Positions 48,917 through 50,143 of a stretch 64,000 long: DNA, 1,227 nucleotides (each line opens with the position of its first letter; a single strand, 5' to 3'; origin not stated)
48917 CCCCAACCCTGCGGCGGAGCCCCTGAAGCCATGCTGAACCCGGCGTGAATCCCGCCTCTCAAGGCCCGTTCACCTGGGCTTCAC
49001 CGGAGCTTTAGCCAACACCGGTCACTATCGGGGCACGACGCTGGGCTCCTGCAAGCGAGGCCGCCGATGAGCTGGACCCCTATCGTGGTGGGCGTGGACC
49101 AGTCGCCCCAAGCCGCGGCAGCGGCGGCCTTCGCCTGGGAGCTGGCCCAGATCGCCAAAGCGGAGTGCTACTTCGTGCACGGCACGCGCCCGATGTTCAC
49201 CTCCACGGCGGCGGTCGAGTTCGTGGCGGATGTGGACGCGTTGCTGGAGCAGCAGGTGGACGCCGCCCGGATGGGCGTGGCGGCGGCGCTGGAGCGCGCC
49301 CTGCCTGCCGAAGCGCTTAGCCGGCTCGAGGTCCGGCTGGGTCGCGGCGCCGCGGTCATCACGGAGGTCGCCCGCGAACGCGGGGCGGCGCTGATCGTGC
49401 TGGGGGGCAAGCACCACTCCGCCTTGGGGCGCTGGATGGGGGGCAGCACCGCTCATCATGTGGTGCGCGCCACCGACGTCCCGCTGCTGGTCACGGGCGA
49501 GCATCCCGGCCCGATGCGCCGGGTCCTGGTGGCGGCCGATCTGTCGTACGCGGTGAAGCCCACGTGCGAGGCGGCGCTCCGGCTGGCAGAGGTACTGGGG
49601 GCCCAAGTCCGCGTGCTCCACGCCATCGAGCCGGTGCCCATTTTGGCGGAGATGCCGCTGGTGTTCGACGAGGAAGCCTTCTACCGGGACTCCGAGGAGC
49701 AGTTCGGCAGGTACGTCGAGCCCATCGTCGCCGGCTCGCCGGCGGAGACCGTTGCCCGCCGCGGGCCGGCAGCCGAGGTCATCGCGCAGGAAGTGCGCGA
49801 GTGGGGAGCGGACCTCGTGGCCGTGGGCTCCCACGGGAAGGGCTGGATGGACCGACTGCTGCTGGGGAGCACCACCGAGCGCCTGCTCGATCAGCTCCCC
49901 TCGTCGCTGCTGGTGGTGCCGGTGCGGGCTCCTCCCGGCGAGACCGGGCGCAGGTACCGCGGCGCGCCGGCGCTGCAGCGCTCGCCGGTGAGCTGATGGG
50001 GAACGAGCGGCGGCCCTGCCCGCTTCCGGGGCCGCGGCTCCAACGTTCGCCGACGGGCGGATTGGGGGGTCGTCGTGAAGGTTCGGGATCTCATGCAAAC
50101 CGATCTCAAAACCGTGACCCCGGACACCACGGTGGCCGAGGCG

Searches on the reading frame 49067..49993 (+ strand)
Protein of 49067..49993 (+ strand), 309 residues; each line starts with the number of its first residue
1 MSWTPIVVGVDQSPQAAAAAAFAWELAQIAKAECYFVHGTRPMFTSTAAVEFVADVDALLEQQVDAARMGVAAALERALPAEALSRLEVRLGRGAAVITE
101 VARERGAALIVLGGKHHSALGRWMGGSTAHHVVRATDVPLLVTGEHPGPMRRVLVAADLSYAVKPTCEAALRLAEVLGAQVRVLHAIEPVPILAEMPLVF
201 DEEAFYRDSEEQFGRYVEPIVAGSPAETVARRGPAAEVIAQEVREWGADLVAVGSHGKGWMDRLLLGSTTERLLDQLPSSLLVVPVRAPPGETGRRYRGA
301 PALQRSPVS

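Call 65: search_protein_families(library=pfam, proteins=[window:49067-49993:+], max_evalue=0.00001)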
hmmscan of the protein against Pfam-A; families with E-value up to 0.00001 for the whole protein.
window:49067-49993:+ (309 aa): 1 family
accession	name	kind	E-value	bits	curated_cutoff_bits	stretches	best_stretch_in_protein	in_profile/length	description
PF00582.32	Usp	-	4.5e-48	163.8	24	2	150-285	1-141/141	Universal stress protein family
